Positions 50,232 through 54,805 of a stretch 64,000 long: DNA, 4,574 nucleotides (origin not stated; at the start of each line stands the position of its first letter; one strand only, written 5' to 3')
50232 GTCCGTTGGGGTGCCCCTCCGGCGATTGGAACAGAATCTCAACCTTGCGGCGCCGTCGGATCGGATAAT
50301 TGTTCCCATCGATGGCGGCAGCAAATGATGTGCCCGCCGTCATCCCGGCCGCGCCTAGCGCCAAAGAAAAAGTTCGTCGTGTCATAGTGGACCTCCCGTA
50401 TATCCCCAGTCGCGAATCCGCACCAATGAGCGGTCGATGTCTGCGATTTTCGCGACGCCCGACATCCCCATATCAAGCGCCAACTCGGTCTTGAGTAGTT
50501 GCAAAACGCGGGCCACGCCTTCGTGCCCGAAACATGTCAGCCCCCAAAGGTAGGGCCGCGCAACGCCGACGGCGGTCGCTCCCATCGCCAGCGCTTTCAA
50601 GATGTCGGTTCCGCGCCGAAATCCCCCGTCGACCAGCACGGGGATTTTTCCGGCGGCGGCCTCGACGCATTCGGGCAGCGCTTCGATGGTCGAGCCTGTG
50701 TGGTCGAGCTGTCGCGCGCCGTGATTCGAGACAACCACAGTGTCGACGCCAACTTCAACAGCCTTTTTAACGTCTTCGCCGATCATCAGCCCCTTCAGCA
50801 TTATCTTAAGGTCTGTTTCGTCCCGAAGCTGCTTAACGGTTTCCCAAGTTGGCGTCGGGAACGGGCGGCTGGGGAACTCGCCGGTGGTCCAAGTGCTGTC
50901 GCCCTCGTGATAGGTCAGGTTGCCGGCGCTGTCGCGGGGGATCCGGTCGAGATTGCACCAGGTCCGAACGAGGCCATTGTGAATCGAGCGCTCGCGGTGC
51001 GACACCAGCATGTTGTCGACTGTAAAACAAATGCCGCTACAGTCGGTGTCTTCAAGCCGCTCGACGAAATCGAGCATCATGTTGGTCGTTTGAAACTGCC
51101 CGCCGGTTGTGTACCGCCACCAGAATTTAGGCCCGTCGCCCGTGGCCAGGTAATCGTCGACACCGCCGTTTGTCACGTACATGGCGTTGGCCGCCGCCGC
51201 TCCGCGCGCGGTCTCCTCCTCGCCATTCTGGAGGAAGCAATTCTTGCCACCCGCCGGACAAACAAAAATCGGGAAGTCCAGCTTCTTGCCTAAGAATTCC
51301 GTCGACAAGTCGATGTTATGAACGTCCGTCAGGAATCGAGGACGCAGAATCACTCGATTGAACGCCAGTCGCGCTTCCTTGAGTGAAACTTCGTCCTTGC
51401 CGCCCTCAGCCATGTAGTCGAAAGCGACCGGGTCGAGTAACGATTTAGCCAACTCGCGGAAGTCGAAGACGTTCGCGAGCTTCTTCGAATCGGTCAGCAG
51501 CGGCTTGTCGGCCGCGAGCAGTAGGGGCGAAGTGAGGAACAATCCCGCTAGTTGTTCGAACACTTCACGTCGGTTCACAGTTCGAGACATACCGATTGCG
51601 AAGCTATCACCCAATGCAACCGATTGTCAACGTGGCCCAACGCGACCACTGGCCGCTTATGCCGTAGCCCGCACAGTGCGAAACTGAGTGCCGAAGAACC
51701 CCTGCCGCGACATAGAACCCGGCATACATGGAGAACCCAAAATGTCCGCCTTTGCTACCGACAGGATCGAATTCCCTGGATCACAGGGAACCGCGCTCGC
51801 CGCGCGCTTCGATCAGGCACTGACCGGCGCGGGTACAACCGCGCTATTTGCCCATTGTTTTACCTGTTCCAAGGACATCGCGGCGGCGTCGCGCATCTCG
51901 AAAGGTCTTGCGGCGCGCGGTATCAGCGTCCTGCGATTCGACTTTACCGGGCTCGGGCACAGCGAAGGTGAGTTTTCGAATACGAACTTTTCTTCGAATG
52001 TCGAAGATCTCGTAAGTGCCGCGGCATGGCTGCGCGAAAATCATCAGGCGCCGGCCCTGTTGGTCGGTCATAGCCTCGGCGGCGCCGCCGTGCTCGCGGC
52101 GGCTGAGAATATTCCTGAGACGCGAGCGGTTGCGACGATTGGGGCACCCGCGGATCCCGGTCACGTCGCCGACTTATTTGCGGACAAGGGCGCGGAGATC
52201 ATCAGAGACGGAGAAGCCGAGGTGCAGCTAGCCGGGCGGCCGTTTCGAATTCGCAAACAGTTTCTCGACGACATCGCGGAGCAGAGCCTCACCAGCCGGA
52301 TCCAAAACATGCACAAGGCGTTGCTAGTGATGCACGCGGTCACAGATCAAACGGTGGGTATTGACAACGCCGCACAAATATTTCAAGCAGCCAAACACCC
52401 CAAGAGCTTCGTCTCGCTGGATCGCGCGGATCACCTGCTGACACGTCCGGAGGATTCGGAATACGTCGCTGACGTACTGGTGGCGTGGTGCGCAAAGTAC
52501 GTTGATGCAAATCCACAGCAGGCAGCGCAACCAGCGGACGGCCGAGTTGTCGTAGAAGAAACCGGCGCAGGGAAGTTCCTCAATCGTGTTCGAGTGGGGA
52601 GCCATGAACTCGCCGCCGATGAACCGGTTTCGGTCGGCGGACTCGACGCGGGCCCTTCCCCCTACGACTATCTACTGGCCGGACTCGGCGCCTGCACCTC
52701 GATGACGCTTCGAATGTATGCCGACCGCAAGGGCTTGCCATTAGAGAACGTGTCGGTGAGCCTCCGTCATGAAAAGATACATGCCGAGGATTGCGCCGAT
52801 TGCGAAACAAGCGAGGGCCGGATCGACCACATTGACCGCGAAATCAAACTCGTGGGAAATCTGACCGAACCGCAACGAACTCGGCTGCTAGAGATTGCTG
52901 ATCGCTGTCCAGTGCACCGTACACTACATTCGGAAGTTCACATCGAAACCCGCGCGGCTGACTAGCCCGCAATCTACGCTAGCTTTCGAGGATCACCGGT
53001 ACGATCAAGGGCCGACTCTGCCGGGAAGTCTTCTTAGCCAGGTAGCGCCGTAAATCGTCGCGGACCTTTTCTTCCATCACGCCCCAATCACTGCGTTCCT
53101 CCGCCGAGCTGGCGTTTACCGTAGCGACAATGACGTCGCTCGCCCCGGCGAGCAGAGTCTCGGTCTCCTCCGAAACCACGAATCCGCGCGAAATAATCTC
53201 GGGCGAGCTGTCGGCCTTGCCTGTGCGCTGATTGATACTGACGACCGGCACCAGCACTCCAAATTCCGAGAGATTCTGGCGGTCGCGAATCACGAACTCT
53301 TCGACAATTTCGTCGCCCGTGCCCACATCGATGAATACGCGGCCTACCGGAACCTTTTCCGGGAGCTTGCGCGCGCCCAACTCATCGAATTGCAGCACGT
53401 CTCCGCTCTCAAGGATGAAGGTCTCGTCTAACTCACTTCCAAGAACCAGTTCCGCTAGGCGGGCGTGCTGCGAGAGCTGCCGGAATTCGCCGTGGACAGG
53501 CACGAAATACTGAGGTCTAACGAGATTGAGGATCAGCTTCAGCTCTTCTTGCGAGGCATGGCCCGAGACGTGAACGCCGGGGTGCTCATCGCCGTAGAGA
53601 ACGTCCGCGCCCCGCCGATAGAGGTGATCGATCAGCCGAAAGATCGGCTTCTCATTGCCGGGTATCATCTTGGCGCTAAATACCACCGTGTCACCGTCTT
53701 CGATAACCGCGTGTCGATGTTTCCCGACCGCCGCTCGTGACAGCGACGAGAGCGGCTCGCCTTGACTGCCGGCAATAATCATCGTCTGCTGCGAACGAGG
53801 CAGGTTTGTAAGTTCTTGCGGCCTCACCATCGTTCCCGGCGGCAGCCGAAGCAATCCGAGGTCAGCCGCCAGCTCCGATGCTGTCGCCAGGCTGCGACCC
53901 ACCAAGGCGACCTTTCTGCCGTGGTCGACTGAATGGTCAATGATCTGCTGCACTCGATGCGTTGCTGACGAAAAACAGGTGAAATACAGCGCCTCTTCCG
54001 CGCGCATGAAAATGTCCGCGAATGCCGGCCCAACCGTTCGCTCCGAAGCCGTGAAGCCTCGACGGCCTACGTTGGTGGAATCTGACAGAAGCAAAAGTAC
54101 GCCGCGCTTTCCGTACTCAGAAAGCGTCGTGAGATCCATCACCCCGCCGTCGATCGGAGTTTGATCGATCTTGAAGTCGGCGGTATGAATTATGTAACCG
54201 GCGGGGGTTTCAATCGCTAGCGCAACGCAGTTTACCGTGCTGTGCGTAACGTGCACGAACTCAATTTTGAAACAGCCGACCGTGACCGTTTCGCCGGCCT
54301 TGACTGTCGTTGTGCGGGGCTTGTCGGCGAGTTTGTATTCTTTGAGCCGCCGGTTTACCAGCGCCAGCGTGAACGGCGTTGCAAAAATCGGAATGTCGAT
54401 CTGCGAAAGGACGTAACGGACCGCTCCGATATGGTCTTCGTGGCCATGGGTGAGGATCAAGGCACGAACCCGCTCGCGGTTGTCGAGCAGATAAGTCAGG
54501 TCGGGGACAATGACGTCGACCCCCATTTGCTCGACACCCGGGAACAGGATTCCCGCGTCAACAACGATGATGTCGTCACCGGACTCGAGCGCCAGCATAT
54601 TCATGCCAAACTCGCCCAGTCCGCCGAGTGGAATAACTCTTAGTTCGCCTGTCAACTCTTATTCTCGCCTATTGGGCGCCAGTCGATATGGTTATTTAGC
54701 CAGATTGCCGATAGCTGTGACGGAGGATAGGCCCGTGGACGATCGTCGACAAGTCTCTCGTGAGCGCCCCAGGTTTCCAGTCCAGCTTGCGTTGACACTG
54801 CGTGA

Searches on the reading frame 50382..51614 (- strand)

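Call 86: search_protein_families(library=pfam, proteins=[window:50382-51614:-], max_evalue=0.00001)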
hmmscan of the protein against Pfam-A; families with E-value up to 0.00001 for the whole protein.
window:50382-51614:- (410 aa): 2 families
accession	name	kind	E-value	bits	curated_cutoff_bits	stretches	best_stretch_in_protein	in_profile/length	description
PF01070.24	FMN_dh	-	1.2e-96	324.2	24.9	1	56-399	1-349/350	FMN-dependent dehydrogenase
PF01645.23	Glu_synthase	-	4.9e-06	26.4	20.4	0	322-362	274-314/369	Conserved region in glutamate synthase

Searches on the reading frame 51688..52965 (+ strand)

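Call 86: search_protein_families(library=pfam, proteins=[window:51688-52965:+], max_evalue=0.00001)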
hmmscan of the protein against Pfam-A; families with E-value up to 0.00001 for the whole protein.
window:51688-52965:+ (425 aa): 6 families
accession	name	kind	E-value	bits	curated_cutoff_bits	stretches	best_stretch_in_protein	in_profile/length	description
PF02566.24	OsmC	-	4e-18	66.1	27.5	1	320-421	3-99/100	OsmC-like protein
PF12146.15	Hydrolase_4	-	3.2e-14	53.3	27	1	68-151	21-107/239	Serine aminopeptidase, S33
PF12697.13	Abhydrolase_6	-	7.7e-12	46.8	26.3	1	53-261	2-215/217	Alpha/beta hydrolase family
PF02129.25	Peptidase_S15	-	1.6e-09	38.3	23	1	74-157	47-132/262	X-Pro dipeptidyl-peptidase (S15 family)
PF00561.26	Abhydrolase_1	-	2.4e-09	37.6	25.8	1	53-165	4-103/245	alpha/beta hydrolase fold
PF00326.27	Peptidase_S9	-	1.5e-07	31.5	22.6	1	74-273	10-211/213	Prolyl oligopeptidase family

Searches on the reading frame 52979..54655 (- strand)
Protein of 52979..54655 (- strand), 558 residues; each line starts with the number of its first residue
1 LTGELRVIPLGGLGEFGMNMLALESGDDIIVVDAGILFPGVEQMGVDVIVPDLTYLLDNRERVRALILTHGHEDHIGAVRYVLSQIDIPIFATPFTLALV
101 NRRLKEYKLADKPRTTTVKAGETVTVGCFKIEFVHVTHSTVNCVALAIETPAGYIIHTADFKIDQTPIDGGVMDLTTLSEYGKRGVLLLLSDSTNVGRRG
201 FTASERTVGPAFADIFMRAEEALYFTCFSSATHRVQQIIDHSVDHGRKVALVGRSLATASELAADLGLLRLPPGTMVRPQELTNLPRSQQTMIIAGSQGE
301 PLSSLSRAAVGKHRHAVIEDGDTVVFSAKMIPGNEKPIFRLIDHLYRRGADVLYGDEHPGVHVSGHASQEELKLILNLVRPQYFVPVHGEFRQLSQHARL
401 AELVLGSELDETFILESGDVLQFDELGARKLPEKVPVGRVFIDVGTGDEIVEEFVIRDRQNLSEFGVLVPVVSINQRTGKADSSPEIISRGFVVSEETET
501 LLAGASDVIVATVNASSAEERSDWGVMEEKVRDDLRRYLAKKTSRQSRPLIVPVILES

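Call 86: search_protein_families(library=pfam, proteins=[window:52979-54655:-], max_evalue=0.00001)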
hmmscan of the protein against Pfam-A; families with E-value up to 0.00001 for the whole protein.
window:52979-54655:- (558 aa): 5 families
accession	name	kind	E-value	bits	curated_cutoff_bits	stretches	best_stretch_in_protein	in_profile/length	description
PF22505.1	RNase_J_b_CASP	-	4.1e-38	130.4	27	1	224-345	5-126/126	Ribonuclease J, beta-CASP domain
PF17770.6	RNase_J_C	-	4.2e-23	82.7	23.8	1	455-557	1-101/102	Ribonuclease J C-terminal domain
PF07521.17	RMMBL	-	6e-13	49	21.6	1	362-402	13-53/63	Zn-dependent metallo-hydrolase RNA specificity domain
PF00753.33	Lactamase_B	-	9.2e-12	45.7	22.7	1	19-144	7-135/196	Metallo-beta-lactamase superfamily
PF12706.13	Lactamase_B_2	-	9.8e-10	38.8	27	1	57-162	25-144/200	Beta-lactamase superfamily domain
